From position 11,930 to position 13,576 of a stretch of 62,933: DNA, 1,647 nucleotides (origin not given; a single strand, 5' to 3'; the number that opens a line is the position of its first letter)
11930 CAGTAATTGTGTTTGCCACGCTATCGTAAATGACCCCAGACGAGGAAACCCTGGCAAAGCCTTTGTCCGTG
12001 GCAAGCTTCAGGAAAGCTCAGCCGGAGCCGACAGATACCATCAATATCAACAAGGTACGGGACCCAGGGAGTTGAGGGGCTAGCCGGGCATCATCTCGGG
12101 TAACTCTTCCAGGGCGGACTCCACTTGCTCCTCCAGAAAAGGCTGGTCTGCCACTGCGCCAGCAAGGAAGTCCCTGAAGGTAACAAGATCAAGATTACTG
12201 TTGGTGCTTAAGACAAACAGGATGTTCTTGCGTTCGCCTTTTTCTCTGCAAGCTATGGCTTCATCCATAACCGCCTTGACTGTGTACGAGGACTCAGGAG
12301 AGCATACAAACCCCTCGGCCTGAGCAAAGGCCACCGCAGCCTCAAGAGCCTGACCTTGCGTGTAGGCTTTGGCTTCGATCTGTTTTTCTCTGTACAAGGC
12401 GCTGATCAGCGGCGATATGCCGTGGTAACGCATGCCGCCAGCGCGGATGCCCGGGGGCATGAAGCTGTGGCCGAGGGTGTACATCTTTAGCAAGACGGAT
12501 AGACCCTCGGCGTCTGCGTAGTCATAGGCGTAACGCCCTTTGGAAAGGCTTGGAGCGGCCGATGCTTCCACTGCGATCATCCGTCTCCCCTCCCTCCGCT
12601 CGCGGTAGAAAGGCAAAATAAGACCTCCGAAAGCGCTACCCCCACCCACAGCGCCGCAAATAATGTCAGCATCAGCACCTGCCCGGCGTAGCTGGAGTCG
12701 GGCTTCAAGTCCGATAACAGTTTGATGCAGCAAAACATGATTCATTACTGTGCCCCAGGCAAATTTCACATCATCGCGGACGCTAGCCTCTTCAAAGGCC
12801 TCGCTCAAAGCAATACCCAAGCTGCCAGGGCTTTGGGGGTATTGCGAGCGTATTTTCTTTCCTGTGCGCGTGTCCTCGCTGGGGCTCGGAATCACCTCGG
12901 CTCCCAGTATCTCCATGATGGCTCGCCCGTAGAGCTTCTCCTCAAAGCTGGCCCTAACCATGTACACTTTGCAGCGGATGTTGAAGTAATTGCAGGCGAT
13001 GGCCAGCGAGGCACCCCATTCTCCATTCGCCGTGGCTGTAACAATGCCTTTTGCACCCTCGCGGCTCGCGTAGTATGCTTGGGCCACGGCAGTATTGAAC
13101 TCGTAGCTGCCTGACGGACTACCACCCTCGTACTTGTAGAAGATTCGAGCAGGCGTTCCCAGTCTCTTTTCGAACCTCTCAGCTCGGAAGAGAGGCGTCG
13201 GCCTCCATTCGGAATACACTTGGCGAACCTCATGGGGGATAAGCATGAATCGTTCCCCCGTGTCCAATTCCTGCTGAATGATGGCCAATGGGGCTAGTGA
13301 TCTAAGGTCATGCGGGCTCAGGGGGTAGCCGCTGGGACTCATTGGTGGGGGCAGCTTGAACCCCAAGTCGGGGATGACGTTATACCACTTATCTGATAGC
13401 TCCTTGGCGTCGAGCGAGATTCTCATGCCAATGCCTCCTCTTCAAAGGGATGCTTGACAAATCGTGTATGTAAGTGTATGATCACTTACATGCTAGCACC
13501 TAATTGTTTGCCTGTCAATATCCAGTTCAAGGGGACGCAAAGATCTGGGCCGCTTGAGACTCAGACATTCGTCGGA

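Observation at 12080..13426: TrpB2 paralog with the PLP Schiff-base lysine replaced by glutamate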

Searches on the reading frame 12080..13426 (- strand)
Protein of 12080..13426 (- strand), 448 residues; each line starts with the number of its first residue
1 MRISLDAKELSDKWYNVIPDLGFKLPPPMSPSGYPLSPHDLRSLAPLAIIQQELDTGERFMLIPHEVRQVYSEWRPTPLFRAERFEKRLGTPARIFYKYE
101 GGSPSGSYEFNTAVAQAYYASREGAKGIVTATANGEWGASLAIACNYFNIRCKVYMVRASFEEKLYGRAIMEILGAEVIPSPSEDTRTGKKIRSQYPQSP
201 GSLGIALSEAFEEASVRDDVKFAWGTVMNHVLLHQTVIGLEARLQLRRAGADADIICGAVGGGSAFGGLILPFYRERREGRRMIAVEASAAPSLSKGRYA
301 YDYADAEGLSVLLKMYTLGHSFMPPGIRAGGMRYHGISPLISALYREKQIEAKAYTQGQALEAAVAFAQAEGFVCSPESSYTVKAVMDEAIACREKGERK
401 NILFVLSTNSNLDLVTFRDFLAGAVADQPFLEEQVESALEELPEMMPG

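Call 3: search_protein_families(library=pfam, proteins=[window:12080-13426:-], max_evalue=0.01)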
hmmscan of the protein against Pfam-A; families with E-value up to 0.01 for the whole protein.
window:12080-13426:- (448 aa): 1 family
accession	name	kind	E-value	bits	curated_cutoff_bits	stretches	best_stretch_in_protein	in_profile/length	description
PF00291.31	PALP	-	1.9e-38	132.9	35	1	74-407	5-294/295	Pyridoxal-phosphate dependent enzyme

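Call 4: search_protein_families(library=ncbifam, proteins=[window:12080-13426:-], max_evalue=0.01)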
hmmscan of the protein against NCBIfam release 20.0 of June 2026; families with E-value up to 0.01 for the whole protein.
window:12080-13426:- (448 aa): 23 families
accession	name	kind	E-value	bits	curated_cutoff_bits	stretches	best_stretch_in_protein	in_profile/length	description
NF009057.0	PRK12391.1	equivalog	7.9e-168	558.6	366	1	2-435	5-440/441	TrpB-like pyridoxal phosphate-dependent enzyme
TIGR01415.1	trpB_rel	hypoth_equivalog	3e-151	503.9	518.85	1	12-422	3-417/419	TrpB-like pyridoxal phosphate-dependent enzyme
NF010376.0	PRK13803.1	equivalog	8.2e-32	110.8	819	2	56-183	241-365/600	bifunctional phosphoribosylanthranilate isomerase/tryptophan synthase subunit beta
TIGR00263.1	trpB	equivalog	8.2e-29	100.8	392.45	1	60-416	35-380/385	tryptophan synthase subunit beta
NF010375.0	PRK13802.1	equivalog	8.2e-21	73.8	1386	1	74-418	324-670/695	bifunctional indole-3-glycerol phosphate synthase/tryptophan synthase subunit beta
NF004996.0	PRK06381.1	equivalog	2.2e-10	40.1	266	1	75-183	12-117/319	threonine synthase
NF006390.0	PRK08639.1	equivalog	3.5e-10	39.4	421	2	74-163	23-110/418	threonine ammonia-lyase IlvA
NF006094.0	PRK08246.1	subfamily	1e-09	38.2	331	1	70-305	17-217/310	serine/threonine dehydratase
TIGR02079.1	THD1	equivalog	5.3e-09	35.3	440.55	1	72-161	12-99/410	threonine ammonia-lyase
NF040741.1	ornith_OrtB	equivalog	1.2e-08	33.9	550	1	88-168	77-154/464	2-amino-4-oxopentanoate thiolase subunit OrtB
NF005292.0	PRK06815.1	equivalog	3.9e-08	32.7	371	1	69-180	14-120/320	threonine/serine dehydratase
NF006050.0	PRK08197.1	equivalog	3.8e-07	29.2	303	1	77-178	81-177/406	threonine synthase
NF004771.0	PRK06110.1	equivalog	3.8e-06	26.2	317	1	67-181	12-122/323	threonine dehydratase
TIGR01127.1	ilvA_1Cterm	equivalog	5.8e-06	25.5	378.75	1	91-179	13-98/380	threonine ammonia-lyase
NF045641.2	BHydaspDhtseBhcB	equivalog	3.1e-05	23.3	550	1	75-184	19-124/312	beta-hydroxyaspartate dehydratase BhcB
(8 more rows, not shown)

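Call 5: search_solved_structures(query=window:12080-13426:-, show_alignments=2)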
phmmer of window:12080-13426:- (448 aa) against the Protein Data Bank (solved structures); distinct sequences matched with E-value up to 0.001: 56.
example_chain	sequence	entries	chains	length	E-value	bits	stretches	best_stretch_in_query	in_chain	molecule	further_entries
6hul_B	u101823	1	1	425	1.7e-119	402.6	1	10-420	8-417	Tryptophan synthase beta chain 1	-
4qys_B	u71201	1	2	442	3.9e-95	322.4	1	2-420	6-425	Tryptophan synthase beta chain 2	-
6hte_B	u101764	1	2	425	6.5e-95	321.7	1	2-418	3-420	Tryptophan synthase beta chain 2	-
5ey5_B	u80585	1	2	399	3e-25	92.1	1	74-426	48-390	LBCA-b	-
5tcf_B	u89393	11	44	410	4.4e-23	85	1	72-388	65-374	Tryptophan synthase beta chain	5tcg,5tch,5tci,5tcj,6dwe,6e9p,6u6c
2o2e_A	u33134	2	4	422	4.7e-23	84.9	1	72-388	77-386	Tryptophan synthase beta chain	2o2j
5ocw_B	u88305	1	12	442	5.7e-23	84.6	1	72-388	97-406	Tryptophan synthase beta chain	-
7rnp_A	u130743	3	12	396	1.5e-22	83.2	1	74-397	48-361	Tryptophan synthase beta chain 1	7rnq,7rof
5vm5_A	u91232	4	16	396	2e-22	82.8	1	74-397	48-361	Tryptophan synthase beta chain 1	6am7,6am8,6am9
1x1q_A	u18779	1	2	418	2.8e-22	82.3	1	63-384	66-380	tryptophan synthase beta chain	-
6amc_A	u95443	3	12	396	2.9e-22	82.3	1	74-397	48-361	Tryptophan synthase beta chain 1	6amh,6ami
5kin_B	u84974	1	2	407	5.7e-22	81.3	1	74-424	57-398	Tryptophan synthase beta chain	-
6cut_A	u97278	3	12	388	9.2e-22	80.6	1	74-397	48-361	Tryptophan synthase beta chain 1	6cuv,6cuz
5dvz_A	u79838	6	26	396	2.4e-21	79.2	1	74-397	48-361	Tryptophan synthase beta chain 1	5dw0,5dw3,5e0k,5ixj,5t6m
1wdw_B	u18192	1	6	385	2.5e-21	79.2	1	74-395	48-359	Tryptophan synthase beta chain 1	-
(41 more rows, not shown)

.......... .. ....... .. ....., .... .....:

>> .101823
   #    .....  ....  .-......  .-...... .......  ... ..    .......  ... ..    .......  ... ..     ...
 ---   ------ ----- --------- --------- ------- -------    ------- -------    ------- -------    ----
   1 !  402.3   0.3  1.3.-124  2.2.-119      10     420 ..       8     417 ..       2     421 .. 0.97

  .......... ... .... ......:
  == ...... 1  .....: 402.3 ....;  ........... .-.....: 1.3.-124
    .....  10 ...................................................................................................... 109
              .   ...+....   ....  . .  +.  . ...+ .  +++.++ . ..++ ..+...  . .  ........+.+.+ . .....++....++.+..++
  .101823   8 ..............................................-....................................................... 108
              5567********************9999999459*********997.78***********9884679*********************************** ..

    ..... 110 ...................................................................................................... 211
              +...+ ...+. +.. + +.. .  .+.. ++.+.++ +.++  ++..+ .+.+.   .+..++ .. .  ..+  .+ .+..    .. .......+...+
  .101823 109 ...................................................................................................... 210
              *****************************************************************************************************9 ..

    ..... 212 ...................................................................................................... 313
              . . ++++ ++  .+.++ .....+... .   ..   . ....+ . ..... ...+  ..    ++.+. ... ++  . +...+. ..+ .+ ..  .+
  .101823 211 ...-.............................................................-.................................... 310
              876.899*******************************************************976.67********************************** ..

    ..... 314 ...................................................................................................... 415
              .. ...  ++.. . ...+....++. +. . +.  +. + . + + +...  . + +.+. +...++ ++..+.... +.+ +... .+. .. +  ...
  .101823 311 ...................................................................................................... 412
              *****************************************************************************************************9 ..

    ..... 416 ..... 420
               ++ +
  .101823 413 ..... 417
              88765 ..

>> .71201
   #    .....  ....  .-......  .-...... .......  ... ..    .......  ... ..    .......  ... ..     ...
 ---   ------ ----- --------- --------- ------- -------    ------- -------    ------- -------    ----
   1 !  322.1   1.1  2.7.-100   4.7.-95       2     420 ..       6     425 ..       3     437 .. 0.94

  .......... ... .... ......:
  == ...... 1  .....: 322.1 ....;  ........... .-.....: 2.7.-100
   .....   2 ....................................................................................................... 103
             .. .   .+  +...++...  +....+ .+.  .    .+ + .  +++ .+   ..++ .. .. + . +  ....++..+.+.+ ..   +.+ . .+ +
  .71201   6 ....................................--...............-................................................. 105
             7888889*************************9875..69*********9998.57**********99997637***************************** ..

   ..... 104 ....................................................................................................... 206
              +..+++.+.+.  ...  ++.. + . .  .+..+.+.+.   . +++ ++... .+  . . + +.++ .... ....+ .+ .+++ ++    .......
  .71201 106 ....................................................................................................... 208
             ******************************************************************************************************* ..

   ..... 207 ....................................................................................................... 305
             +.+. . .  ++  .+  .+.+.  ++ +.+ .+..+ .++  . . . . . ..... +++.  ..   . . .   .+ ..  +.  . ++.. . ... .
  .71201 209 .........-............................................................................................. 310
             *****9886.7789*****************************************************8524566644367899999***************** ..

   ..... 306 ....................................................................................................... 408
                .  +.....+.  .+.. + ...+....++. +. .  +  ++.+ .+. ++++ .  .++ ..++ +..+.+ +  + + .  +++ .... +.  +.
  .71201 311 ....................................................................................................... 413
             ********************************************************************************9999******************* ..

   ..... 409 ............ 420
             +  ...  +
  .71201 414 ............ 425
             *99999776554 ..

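Call 6: find_homologous_proteins(query=window:12080-13426:-, max_evalue=1e-20)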
Query window:12080-13426:- (448 aa): 7995 proteins with E <= 1e-20 among 8000 candidates; the best 120 are listed.
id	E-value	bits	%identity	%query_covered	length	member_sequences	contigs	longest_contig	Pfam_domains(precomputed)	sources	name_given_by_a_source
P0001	2.4e-298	1007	100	100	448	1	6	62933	PF00291.32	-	-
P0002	7.7e-263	890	88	100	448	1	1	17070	PF00291.32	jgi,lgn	jgi:tryptophan synthase beta chain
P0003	1.9e-261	885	87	100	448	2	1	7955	PF00291.32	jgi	jgi:tryptophan synthase beta chain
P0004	2.4e-241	819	80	100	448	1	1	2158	PF00291.32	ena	-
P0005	7.8e-232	788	77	100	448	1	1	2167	PF00291.32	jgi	jgi:tryptophan synthase beta chain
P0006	1.5e-230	783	76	100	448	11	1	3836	PF00291.32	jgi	jgi:tryptophan synthase beta chain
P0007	1.5e-224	764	74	100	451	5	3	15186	PF00291.32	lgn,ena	-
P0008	7.0e-220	748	72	99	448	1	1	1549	PF00291.32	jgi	jgi:tryptophan synthase beta chain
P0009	2.3e-217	740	73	99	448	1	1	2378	PF00291.32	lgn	-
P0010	2.4e-215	733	71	99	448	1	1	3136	PF00291.32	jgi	-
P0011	4.8e-215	732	71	100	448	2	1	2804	PF00291.32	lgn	-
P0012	3.4e-213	726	71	100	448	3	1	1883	PF00291.32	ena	-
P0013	3.4e-213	726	72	100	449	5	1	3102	PF00291.32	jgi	-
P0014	9.3e-213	725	72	100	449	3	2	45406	PF00291.32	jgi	jgi:tryptophan synthase beta chain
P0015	7.4e-212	722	71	99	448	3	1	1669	PF00291.32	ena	-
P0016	2.9e-211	720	70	100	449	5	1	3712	PF00291.32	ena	-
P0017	4.5e-211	719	72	100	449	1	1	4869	PF00291.32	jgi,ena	-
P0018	2.0e-210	717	70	99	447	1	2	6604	PF00291.32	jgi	-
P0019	2.9e-210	717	71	100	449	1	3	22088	PF00291.32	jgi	jgi:tryptophan synthase beta chain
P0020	2.7e-209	713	69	99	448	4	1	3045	PF00291.32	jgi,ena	-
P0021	7.4e-209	712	70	100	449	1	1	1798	PF00291.32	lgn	-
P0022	1.4e-208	711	69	99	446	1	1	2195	PF00291.32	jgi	-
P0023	4.5e-208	709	70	100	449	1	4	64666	PF00291.32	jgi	jgi:tryptophan synthase beta chain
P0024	4.7e-208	709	70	100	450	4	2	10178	PF00291.32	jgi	-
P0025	6.6e-208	709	70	100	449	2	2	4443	PF00291.32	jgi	jgi:tryptophan synthase beta chain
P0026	9.9e-208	708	69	100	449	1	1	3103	PF00291.32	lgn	-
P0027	1.3e-207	708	68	100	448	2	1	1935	PF00291.32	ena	-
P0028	1.5e-207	708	70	99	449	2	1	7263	PF00291.32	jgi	jgi:tryptophan synthase beta chain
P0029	6.6e-207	706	70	100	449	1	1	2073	PF00291.32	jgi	jgi:tryptophan synthase beta chain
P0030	7.2e-207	705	69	99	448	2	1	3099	PF00291.32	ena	-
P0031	8.1e-207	705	70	100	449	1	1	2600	PF00291.32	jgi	-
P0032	1.1e-206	705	68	99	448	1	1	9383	PF00291.32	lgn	-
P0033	2.9e-206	703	70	99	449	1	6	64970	PF00291.32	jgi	-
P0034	4.9e-206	703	68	99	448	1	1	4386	PF00291.32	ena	-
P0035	5.9e-206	702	70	99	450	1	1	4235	PF00291.32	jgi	jgi:tryptophan synthase beta chain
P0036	6.9e-206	702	69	99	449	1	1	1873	PF00291.32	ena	-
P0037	1.1e-205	702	68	99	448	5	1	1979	PF00291.32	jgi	jgi:tryptophan synthase beta chain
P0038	1.1e-205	702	70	99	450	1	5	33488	PF00291.32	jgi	-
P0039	1.2e-205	701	68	99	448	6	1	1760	PF00291.32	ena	-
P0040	2.7e-205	700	68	99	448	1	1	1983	PF00291.32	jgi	jgi:tryptophan synthase beta chain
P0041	3.4e-205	700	69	99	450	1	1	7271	PF00291.32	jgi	-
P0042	6.3e-205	699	69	100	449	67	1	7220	PF00291.32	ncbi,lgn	-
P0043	1.3e-204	698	69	99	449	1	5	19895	PF00291.32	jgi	jgi:tryptophan synthase beta chain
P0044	1.4e-204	698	69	99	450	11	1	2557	PF00291.32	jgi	jgi:tryptophan synthase beta chain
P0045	1.4e-204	698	69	99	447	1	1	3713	PF00291.32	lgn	-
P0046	1.9e-204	697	69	100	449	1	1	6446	PF00291.32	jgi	jgi:tryptophan synthase beta chain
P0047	2.5e-204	697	69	99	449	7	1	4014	PF00291.32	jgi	jgi:tryptophan synthase beta chain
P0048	3.6e-204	697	68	100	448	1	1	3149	PF00291.32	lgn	-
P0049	2.2e-203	694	68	99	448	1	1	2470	PF00291.32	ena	-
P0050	3.2e-203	693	68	99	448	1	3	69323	PF00291.32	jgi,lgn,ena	-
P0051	3.2e-203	693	68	99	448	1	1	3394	PF00291.32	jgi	jgi:tryptophan synthase beta chain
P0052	4.3e-203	693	69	100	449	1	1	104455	PF00291.32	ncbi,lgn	-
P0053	1.7e-202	691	67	99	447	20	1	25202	PF00291.32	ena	-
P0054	1.8e-202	691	67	99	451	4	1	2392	PF00291.32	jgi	jgi:tryptophan synthase beta chain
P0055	2.2e-202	691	68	99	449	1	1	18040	PF00291.32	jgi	jgi:tryptophan synthase beta chain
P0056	2.4e-202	691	67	99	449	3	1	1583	PF00291.32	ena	-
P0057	2.7e-202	690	69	99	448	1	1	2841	PF00291.32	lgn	-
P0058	3.8e-202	690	67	99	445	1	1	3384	PF00291.32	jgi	-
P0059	1.0e-201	689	67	99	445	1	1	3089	PF00291.32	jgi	-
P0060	1.2e-201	688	69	100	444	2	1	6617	PF00291.32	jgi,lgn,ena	-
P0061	2.2e-201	687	68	100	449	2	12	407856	PF00291.32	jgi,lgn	-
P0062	2.6e-201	687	67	99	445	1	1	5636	PF00291.32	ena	-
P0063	3.6e-201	687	67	100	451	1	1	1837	PF00291.32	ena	-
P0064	6.0e-201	686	67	100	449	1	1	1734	PF00291.32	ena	-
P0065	9.3e-201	685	66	99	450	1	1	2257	PF00291.32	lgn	-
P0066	9.5e-201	685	67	100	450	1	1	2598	PF00291.32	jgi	jgi:tryptophan synthase beta chain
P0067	2.1e-200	684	67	99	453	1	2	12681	PF00291.32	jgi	jgi:tryptophan synthase beta chain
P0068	2.3e-200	684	66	99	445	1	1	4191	PF00291.32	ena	-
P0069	2.6e-200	684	68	99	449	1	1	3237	PF00291.32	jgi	jgi:tryptophan synthase beta chain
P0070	4.2e-200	683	66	99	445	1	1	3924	PF00291.32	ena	-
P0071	7.7e-200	682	68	100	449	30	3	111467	PF00291.32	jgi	-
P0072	1.6e-199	681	69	99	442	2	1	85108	PF00291.32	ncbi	ncbi:TrpB-like pyridoxal phosphate-dependent enzyme [Chloroflexota bacterium]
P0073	2.2e-199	681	67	99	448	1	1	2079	PF00291.32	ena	-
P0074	2.4e-199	681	68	99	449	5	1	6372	PF00291.32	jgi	-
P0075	3.2e-199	680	67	100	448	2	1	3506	PF00291.32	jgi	-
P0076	2.5e-198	677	67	99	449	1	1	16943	PF00291.32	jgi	jgi:pyridoxal-phosphate dependent TrpB-like enzyme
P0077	2.7e-198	677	67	100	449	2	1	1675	PF00291.32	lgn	-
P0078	3.6e-198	677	67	100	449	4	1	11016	PF00291.32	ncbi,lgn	-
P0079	4.3e-198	677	69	100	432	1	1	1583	PF00291.32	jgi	jgi:tryptophan synthase beta chain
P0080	7.5e-198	676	68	99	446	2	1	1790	PF00291.32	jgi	-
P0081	9.6e-198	675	67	99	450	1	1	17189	PF00291.32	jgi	jgi:tryptophan synthase beta chain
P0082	2.5e-197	674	66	99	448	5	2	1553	PF00291.32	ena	-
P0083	1.8e-196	671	66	100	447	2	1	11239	PF00291.32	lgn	-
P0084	7.0e-196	669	66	99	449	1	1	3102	PF00291.32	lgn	-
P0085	7.1e-196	669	65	99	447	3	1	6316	PF00291.32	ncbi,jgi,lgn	ncbi:MAG: TrpB-like pyridoxal phosphate-dependent enzyme [Dehalococcoidales bacterium]|jgi:tryptopha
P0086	1.4e-195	668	66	99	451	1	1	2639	PF00291.32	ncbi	-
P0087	3.0e-195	667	64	99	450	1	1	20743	PF00291.32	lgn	-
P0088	6.4e-195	666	67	99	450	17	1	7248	PF00291.32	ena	-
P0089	2.7e-194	664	71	93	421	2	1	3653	PF00291.32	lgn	-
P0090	2.9e-194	664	71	94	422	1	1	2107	PF00291.32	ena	-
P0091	1.1e-193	662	66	99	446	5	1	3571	PF00291.32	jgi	-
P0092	5.6e-193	660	67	99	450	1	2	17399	PF00291.32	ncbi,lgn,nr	ncbi:MAG: TrpB-like pyridoxal phosphate-dependent enzyme [Dehalococcoidia bacterium]|nr:TrpB-like py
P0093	6.3e-193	660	63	99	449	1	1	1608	PF00291.32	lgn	-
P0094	1.6e-192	658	64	98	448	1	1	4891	PF00291.32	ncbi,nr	ncbi:MAG: TrpB-like pyridoxal phosphate-dependent enzyme [Dehalococcoidales bacterium]|nr:TrpB-like 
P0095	2.7e-192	657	64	99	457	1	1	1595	PF00291.32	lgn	-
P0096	6.9e-192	656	66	99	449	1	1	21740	PF00291.32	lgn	-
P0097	2.2e-191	654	64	99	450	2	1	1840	PF00291.32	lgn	-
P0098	5.5e-191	653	64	99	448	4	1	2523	PF00291.32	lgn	-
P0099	1.5e-190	652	64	99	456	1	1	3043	PF00291.32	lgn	-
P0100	4.0e-190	650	64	99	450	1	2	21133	PF00291.32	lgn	-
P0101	4.8e-190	650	64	99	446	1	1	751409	PF00291.32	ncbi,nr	ncbi:MAG: TrpB-like pyridoxal phosphate-dependent enzyme [Dehalococcoidia bacterium]|nr:MAG: TrpB-li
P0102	8.1e-190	649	64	98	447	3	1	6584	PF00291.32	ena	-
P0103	1.8e-189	648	63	99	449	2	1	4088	PF00291.32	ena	-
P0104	2.3e-189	648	68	95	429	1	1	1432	PF00291.32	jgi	jgi:tryptophan synthase beta chain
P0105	3.7e-189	647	64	99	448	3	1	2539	PF00291.32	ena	-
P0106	1.1e-188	646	63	99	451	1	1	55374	PF00291.32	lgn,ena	-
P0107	7.4e-188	643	64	99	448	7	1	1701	PF00291.32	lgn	-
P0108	3.0e-187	641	63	99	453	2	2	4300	PF00291.32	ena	-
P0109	3.7e-187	641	63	99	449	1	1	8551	PF00291.32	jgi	-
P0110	5.2e-187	640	64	99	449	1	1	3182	PF00291.32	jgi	jgi:tryptophan synthase beta chain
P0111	1.0e-186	639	62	99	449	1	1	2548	PF00291.32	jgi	jgi:tryptophan synthase beta chain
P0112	1.1e-186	639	69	91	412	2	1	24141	PF00291.32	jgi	-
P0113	1.2e-186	639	63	99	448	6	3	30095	PF00291.32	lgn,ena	-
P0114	3.7e-186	637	64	99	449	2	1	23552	PF00291.32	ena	-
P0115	5.7e-186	637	71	85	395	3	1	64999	PF00291.32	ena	-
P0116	1.2e-185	636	64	99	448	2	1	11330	PF00291.32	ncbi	-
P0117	5.1e-185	633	61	99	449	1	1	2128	PF00291.32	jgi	jgi:tryptophan synthase beta chain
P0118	2.7e-184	631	62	99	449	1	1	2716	PF00291.32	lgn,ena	-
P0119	8.0e-184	630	67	93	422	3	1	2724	PF00291.32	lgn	-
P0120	1.4e-183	629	62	99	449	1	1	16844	PF00291.32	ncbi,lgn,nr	ncbi:MAG: TrpB-like pyridoxal phosphate-dependent enzyme [Dehalococcoidales bacterium]|nr:TrpB-like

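Call 11: find_encoding_contigs(protein=P0101, flank=8000, max_places=2)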
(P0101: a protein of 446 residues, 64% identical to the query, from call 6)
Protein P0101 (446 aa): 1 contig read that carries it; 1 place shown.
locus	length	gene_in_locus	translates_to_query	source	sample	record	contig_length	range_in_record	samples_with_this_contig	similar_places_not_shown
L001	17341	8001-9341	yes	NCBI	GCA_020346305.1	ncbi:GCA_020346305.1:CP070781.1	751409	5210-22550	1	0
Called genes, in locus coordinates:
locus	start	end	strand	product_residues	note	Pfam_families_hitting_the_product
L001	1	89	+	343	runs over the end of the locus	PF04552:Sigma54_DBD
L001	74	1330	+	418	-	PF00512:HisKA, PF02518:HATPase_c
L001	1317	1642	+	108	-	PF00072:Response_reg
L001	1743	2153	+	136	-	PF06831:H2TH, PF06827:zf-FPG_IleRS (weak)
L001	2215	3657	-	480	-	PF00749:tRNA-synt_1c, PF19269:Anticodon_2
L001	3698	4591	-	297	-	PF01479:S4, PF00849:PseudoU_synth_2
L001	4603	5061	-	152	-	PF00582:Usp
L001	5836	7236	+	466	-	PF00753:Lactamase_B, PF23023:Anti-Pycsar_Apyc1 (weak), PF12706:Lactamase_B_2, PF16661:Lactamase_B_6, PF10996:Beta-Casp, PF07521:RMMBL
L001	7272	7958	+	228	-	PF18306:LDcluster4, PF03641:Lysine_decarbox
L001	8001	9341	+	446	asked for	PF00291:PALP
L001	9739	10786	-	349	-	PF02789:Peptidase_M17_N, PF00883:Peptidase_M17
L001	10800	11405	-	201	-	PF06414:Zeta_toxin (weak), PF08433:KTI12, PF13238:AAA_18, PF13671:AAA_33, PF13207:AAA_17 (faint)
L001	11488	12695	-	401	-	PF01380:SIS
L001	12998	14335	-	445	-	PF03972:MmgE_PrpD_N, PF19305:MmgE_PrpD_C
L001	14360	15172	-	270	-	PF01113:DapB_N, PF03447:NAD_binding_3 (weak), PF05173:DapB_C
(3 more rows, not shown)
